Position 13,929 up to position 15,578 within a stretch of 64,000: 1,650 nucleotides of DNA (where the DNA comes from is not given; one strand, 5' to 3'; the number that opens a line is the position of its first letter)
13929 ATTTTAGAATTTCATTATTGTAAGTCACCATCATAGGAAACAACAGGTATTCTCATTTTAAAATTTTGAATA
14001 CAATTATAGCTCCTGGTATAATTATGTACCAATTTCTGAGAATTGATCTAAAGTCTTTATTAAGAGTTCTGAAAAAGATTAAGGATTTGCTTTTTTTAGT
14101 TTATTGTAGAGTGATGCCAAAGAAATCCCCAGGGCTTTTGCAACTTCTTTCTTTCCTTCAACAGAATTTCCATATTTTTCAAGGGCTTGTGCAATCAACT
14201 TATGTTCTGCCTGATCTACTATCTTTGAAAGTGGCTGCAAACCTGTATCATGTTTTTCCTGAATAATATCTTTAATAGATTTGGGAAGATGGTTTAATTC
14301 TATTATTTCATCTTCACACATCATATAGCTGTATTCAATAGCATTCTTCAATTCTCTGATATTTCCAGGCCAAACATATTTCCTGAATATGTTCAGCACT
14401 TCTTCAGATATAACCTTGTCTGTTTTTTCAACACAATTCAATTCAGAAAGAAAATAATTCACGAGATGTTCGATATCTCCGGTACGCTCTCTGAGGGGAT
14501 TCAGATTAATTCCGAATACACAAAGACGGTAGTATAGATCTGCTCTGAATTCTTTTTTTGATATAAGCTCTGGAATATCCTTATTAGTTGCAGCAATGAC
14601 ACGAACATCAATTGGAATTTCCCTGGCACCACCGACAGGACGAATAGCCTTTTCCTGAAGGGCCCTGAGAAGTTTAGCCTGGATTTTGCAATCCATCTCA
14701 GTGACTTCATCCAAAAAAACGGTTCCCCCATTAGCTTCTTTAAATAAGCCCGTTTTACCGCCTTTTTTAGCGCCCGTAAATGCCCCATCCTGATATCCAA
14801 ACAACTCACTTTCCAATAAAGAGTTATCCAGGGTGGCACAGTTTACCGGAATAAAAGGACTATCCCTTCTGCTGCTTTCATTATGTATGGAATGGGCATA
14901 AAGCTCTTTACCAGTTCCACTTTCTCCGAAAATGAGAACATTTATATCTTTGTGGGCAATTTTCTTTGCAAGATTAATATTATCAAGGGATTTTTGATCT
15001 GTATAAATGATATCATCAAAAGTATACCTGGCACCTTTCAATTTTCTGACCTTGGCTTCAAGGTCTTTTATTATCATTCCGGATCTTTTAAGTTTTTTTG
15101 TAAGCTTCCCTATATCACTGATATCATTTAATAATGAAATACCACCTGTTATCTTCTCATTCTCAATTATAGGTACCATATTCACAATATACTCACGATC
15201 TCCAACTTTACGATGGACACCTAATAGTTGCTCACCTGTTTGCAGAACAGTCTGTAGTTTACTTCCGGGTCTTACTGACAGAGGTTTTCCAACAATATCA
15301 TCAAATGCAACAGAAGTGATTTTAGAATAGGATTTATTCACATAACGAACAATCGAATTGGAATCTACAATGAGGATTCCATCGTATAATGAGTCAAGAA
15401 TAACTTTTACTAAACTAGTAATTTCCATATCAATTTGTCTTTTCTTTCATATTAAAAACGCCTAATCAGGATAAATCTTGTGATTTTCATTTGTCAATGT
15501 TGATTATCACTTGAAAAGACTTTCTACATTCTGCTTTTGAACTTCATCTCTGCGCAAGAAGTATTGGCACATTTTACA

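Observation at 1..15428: Candidate undescribed catabolic system: sigma54 operon joining a ketose 3-epimerase, two CocE hydrolases, a peptide-type ABC importer, split AtuA, CoA-transferase and thiolase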

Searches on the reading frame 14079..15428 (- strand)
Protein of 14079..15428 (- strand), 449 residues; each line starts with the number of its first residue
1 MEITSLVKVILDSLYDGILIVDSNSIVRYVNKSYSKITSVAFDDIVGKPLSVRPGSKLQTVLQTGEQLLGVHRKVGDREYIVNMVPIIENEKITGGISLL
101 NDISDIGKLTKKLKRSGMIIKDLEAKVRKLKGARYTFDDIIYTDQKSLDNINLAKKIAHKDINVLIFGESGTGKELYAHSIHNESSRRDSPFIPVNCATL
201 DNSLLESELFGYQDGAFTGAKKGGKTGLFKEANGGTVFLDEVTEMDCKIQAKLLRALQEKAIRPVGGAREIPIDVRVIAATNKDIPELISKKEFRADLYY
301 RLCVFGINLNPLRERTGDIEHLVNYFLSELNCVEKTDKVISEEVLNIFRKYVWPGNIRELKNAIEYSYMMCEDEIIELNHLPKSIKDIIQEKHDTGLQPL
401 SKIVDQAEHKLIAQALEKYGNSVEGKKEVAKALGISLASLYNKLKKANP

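Call 7: search_protein_families(library=pfam, proteins=[window:14079-15428:-])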
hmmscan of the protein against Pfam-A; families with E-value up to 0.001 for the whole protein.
window:14079-15428:- (449 aa): 12 families
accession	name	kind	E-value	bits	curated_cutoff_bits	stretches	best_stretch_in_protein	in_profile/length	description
PF00158.32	Sigma54_activat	-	3.7e-66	222.4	20.2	1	141-307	2-167/168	Sigma-54 interaction domain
PF25601.1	AAA_lid_14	-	8e-23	80.5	27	1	313-392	1-81/87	AAA+ ATPase lid domain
PF14532.12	Sigma54_activ_2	-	1.1e-17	65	25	1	155-312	15-138/138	Sigma-54 interaction domain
PF02954.25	HTH_8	-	1.1e-07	31.9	22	1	405-446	3-41/42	Bacterial regulatory protein, Fis family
PF00004.35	AAA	-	5.9e-07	30.4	21.2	1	164-292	1-117/131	ATPase family associated with various cellular activities (AAA)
PF07728.20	AAA_5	-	1.1e-06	29.2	22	1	163-284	1-124/139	AAA domain (dynein-related subfamily)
PF08448.16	PAS_4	-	5.2e-06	27.1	23.1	1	11-86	1-87/110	PAS fold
PF00989.32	PAS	-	5.2e-06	26.9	22.6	1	7-90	3-99/113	PAS fold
PF18024.7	HTH_50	-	5.4e-06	26.4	27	1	400-446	4-46/50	Helix-turn-helix domain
PF13426.13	PAS_9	-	0.00021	22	27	0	16-105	2-103/103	PAS domain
PF01078.27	Mg_chelatase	-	0.00056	19.8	20.3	0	216-282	89-157/207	Magnesium chelatase, subunit ChlI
PF07724.20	AAA_2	-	0.00063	20.3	27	0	161-285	3-127/166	AAA domain (Cdc48 subfamily)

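Call 8: search_protein_families(library=ncbifam, proteins=[window:14079-15428:-])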
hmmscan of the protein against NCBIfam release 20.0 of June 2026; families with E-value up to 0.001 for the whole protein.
window:14079-15428:- (449 aa): 31 families (the best 25 are shown)
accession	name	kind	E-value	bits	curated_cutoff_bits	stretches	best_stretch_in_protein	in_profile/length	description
NF041552.1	TF_PrdR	equivalog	2e-126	422.6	795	1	2-446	131-575/577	sigma-54 dependent transcriptional regulator PrdR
TIGR01817.1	nifA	equivalog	1.7e-86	291.2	528.85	1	124-415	181-473/534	nif-specific transcriptional activator NifA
TIGR02915.1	PEP_resp_reg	equivalog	2.2e-86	290.5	502.6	1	118-447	117-442/445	PEP-CTERM-box response regulator transcription factor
NF008469.0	PRK11361.1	equivalog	5.6e-83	279.2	714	1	121-445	123-452/461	acetoacetate metabolism transcriptional regulator AtoC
NF038308.1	RNA_repair_RtcR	equivalog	3.2e-82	277.1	650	1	128-404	170-452/530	RNA repair transcriptional activator RtcR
TIGR02329.1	propionate_PrpR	equivalog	5.6e-81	272.7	499.2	1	131-446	205-526/526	propionate catabolism operon regulatory protein PrpR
NF003451.0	PRK05022.1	equivalog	7.9e-80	269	476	1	152-445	204-506/512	nitric oxide reductase transcriptional regulator NorR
NF050807.1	TransRegFlbDCaul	equivalog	7.9e-80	268.9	750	1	138-446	118-437/454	sigma-54-dependent transcriptional regulator FlbD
NF011953.0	PRK15424.1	equivalog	1.2e-76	258.5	703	1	124-447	205-534/538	propionate catabolism operon regulatory protein PrpR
TIGR01818.1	ntrC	equivalog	3.7e-75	253.5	558.6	1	156-414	152-413/463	nitrogen regulation protein NR(I)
NF041906.1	V4R_TF_MobR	exception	2.1e-74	251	999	1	141-446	228-543/544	phenol degradation transcriptional regulator MobR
NF008085.0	PRK10820.1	equivalog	4.4e-74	250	576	1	8-446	83-509/520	transcriptional regulator TyrR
NF007689.0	PRK10365.1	equivalog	1.6e-72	244.7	760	1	94-445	98-440/441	sigma-54-dependent response regulator transcription factor ZraR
NF008485.2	PRK11388.1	equivalog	3.9e-71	240.2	551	1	6-446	211-634/643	dihydroxyacetone kinase operon transcriptional regulator DhaR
NF049963.1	RespRegFlgRCampy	domain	7.9e-71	239.1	750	1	100-446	96-426/429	fla regulon two-component system response regulator FlgR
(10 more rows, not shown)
